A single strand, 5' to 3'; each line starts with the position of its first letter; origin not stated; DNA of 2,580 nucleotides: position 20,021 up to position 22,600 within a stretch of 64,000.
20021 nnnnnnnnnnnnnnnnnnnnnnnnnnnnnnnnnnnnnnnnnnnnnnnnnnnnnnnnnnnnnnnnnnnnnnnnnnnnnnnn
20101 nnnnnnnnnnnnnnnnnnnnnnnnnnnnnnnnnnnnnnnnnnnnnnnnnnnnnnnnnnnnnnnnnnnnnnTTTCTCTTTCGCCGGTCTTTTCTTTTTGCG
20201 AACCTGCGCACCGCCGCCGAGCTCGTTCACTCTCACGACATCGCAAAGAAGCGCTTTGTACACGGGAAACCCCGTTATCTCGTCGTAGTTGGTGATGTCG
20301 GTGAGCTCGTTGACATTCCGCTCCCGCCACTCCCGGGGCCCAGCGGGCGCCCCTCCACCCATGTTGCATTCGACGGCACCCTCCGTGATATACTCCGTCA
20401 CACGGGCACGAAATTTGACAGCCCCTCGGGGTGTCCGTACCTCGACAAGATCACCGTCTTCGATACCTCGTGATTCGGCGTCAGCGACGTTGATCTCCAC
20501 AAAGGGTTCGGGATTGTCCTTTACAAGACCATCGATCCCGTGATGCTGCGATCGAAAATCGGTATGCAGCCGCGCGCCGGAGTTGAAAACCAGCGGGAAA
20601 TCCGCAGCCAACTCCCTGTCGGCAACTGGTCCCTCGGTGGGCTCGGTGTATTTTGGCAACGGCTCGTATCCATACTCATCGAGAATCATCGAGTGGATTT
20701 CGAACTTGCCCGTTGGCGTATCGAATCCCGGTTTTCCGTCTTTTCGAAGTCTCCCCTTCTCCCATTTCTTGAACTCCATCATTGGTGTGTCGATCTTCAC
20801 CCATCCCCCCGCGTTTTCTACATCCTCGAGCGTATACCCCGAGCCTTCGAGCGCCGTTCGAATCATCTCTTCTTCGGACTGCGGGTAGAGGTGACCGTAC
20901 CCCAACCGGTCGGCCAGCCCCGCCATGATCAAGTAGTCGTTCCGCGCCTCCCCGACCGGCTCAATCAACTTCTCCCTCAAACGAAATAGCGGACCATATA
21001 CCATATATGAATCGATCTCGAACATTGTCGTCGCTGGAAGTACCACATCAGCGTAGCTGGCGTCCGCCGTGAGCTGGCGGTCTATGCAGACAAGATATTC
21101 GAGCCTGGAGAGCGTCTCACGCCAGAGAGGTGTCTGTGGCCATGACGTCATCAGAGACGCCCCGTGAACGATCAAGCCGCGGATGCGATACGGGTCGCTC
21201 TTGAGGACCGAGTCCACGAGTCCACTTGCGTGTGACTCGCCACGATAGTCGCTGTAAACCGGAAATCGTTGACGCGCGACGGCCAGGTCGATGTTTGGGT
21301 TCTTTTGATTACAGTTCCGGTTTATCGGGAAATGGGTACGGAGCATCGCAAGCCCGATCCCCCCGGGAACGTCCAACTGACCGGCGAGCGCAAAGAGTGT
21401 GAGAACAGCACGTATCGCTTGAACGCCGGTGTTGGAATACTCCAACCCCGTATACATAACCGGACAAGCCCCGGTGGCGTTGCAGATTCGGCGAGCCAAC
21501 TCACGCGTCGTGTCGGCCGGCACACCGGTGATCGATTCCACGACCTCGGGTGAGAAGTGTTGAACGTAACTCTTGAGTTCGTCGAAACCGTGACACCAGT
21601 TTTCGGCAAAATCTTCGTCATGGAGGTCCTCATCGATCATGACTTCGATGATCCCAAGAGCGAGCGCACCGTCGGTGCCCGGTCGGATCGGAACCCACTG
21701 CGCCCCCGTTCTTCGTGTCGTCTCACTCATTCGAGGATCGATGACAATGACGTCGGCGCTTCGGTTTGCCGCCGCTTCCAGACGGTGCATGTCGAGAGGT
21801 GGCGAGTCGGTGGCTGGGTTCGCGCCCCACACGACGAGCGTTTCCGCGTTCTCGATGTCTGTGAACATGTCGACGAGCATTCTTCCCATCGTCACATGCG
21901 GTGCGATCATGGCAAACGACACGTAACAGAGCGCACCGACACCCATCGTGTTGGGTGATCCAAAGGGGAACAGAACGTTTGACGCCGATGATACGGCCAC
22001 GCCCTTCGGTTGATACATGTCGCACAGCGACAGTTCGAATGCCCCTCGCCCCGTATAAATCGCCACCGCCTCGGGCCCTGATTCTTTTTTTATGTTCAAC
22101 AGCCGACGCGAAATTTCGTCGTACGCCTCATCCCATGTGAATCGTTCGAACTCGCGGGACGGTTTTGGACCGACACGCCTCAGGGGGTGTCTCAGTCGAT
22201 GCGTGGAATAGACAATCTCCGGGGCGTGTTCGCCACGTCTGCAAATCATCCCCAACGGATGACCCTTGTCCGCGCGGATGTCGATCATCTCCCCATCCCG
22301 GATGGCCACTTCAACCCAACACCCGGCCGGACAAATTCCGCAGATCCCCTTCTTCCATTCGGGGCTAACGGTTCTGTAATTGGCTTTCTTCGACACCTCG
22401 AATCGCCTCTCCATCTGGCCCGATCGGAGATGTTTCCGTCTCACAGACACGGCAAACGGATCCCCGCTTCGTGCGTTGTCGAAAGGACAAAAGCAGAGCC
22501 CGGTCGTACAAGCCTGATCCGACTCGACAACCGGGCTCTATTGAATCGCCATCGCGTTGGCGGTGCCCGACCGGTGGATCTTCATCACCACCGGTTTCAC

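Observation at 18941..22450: In-frame fusion of a bis-MGD molybdoenzyme with a complete NifS/IscS-type cysteine desulfurase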

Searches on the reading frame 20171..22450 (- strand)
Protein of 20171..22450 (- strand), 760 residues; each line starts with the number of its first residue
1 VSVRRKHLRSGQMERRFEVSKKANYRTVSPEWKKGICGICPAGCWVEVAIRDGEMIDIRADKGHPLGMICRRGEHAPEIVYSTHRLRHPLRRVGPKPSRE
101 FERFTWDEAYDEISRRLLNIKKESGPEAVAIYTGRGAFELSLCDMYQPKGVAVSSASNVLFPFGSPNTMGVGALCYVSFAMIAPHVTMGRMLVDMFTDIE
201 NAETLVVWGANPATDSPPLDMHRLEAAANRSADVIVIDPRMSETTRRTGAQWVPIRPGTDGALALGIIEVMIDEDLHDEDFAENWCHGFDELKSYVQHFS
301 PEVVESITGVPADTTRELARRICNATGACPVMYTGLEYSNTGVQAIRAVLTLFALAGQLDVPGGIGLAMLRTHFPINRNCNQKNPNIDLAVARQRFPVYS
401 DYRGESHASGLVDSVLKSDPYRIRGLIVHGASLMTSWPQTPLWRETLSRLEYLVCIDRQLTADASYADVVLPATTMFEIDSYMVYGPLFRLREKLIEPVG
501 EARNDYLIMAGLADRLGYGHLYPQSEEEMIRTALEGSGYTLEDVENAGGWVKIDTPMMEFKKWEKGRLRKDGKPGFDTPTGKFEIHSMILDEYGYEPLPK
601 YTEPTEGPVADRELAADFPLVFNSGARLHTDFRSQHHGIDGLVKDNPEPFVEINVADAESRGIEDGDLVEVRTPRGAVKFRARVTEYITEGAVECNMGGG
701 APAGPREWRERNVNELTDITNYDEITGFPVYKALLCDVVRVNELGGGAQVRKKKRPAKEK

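Call 14: search_solved_structures(query=window:20171-22450:-, max_evalue=1e-10, show_alignments=2)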
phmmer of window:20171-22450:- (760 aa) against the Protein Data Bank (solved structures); distinct sequences matched with E-value up to 1e-10: 47.
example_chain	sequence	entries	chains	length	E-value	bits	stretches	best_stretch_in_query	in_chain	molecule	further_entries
2vpw_A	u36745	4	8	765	1.1e-63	219.1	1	54-680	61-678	THIOSULFATE REDUCTASE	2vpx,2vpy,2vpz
2e7z_A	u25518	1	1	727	3e-63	217.6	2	35-359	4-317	Acetylene hydratase Ahy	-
7qv7_S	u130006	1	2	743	1.2e-47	166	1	36-750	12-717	Hydrogen dependent carbon dioxide reductase subunit FdhF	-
7bkb_D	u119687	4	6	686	1.1e-46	162.9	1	36-524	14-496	Formate dehydrogenase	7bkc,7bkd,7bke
9t1s_L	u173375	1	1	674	5.3e-46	160.6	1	35-527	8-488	formate dehydrogenase (coenzyme F420)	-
1eu1_A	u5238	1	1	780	1.3e-45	159.3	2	98-368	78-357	DIMETHYL SULFOXIDE REDUCTASE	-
1e60_A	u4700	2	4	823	8.1e-44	153.3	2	98-368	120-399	Dimethyl sulfoxide/trimethylamine N-oxide reductase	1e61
1aa6_A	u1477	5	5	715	8.3e-44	153.3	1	36-695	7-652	FORMATE DEHYDROGENASE H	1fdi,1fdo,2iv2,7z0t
1dmr_A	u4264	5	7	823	1.2e-43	152.8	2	98-368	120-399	DMSO REDUCTASE | Dimethyl sulfoxide/trimethylamine N-oxide reductase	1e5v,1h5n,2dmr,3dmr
1e18_A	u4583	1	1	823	1.3e-43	152.7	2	98-368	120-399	DMSO REDUCTASE.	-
1dms_A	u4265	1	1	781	4.4e-43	150.9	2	98-368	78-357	DMSO REDUCTASE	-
4dmr_A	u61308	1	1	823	5.2e-43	150.7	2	98-368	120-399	DMSO REDUCTASE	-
9vap_A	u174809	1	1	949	3.5e-41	144.6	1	27-373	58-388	Formate dehydrogenase molybdopterin-binding subunit FdhA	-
7vw6_A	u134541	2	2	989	2.8e-40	141.7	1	25-522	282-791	Formate dehydrogenase | Tungsten-containing formate dehydrogenase alpha subunit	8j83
7e5z_A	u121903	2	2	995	2.8e-40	141.6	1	25-522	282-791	Formate dehydrogenase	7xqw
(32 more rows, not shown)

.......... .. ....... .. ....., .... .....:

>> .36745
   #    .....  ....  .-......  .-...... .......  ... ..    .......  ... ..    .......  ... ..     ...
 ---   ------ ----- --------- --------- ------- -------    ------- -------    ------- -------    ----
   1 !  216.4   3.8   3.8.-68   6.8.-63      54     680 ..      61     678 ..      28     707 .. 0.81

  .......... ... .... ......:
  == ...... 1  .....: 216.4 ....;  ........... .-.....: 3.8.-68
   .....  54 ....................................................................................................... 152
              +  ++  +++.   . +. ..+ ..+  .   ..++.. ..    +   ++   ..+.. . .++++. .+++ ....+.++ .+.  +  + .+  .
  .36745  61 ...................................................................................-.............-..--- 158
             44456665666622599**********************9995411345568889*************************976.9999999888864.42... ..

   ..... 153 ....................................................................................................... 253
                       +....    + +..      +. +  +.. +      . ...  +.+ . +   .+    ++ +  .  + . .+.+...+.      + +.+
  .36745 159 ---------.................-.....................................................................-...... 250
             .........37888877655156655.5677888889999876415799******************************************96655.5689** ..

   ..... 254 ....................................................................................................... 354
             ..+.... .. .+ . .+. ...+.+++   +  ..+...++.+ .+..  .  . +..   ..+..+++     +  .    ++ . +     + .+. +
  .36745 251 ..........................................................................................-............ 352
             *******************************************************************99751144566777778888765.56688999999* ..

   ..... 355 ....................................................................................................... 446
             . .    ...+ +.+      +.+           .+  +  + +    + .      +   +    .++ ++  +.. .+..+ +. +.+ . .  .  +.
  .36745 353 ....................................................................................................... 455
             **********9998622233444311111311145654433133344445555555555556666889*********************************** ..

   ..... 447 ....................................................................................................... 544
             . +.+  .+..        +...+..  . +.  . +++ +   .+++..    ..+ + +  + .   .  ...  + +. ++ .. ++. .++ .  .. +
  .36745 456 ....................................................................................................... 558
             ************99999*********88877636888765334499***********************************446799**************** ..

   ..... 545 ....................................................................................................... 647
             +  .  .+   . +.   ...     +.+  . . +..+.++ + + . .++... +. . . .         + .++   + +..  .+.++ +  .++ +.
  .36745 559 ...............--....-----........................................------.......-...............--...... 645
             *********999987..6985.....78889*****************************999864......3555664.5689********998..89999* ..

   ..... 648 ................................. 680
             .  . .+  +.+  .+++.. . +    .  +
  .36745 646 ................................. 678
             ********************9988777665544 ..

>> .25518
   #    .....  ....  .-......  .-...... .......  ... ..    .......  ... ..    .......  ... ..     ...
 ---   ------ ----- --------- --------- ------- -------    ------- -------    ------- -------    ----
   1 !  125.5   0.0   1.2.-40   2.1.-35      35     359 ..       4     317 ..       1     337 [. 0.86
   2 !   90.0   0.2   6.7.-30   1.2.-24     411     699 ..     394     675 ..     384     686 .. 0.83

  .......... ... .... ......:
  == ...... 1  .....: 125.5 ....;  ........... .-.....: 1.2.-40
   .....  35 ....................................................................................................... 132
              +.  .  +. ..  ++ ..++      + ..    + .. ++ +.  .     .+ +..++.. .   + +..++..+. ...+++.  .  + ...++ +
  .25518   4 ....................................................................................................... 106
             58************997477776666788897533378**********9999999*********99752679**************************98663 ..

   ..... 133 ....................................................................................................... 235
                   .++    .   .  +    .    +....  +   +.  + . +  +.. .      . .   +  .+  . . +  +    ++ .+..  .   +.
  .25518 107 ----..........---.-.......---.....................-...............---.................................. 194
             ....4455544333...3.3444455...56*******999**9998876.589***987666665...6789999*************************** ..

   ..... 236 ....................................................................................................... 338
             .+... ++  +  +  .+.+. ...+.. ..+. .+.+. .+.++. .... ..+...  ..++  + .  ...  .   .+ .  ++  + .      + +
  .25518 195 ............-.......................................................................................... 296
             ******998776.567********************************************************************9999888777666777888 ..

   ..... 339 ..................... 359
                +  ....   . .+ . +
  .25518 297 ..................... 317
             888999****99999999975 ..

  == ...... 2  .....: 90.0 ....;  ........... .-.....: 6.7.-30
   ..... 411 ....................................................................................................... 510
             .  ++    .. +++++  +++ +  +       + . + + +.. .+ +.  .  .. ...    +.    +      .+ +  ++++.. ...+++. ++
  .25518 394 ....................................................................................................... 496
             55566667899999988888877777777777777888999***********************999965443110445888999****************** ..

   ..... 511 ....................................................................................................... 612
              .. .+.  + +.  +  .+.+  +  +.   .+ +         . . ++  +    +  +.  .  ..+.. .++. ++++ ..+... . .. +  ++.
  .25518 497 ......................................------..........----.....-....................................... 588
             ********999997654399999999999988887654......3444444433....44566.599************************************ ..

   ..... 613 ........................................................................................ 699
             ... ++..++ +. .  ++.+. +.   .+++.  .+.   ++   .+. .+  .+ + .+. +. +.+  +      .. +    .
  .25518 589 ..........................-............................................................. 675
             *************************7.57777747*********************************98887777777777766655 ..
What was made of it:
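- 20909..22198 (-): Molybdopterin (bis-MGD) binding domain, residues 85-514. Closest solved relatives are PsrA 2vpw and acetylene hydratase 2e7z (call 14).
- On Acetylene hydratase: Acetylene hydratase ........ aligns with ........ here, so Asp is replaced by Pro41 (call 14 alignment).
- The best PDB hit of the Mo module is Thermus polysulfide reductase PsrA (2vpw, 219 bits; call 14). Acetylene hydratase scores equally well (218 bits; call 14).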

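Call 37: search_protein_representatives(protein=window:20171-22450:-)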
Query: 760 residues. Proteins with E-value up to 0.001 (for the whole library): 16882; up to 1e-10: 7251; up to 1e-30: 1827. The best 150 are listed.
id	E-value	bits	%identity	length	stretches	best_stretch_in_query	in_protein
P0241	0.0e+00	1046.8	63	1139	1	30-743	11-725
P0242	1.2e-282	956.4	76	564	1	33-571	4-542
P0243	3.3e-240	816.1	53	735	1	34-744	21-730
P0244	5.1e-226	769.1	49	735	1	32-748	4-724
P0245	3.4e-199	680.4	47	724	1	30-742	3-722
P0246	9.4e-190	649.2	70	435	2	331-646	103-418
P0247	1.9e-180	618.4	52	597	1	181-739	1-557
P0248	6.4e-180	616.7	49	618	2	35-482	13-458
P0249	2.5e-169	581.7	43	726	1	36-740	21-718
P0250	1.2e-168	579.4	56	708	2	169-515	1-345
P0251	2.0e-153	529.1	38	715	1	33-741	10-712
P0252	1.1e-145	503.5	40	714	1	51-743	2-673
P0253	1.4e-143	496.5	37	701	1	31-739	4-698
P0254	4.0e-142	491.7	40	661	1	92-739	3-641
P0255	3.0e-131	455.7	44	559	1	193-741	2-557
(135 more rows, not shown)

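Call 48: find_encoding_contigs(protein=P0243, flank=6000, max_places=4)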
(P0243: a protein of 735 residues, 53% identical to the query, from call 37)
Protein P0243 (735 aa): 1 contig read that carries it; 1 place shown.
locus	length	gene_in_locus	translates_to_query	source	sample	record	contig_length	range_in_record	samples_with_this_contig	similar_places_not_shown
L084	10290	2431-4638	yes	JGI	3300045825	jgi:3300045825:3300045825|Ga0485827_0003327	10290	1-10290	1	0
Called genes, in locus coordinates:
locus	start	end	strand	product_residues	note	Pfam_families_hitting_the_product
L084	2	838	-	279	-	?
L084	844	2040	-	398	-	PF02771:Acyl-CoA_dh_N, PF02770:Acyl-CoA_dh_M, PF00441:Acyl-CoA_dh_1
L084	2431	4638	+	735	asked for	PF04879:Molybdop_Fe4S4 (weak), PF00384:Molybdopterin, PF01568:Molydop_binding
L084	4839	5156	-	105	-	PF11746:DUF3303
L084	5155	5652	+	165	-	PF07883:Cupin_2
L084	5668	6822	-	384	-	PF00465:Fe-ADH, PF13685:Fe-ADH_2, PF25137:ADH_Fe_C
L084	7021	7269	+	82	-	PF00563:EAL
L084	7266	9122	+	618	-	PF00664:ABC_membrane, PF00005:ABC_tran, PF02463:SMC_N (faint)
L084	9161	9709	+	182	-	PF04542:Sigma70_r2, PF08281:Sigma70_r4_2, PF04545:Sigma70_r4 (weak)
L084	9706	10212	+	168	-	-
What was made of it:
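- Unfused homologues of the Mo module exist in unrelated contexts (calls 37, 48).
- Tried and rejected: The one locus examined has no adjacent desulfurase or egtD (call 48), so it is not simply a split MES.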
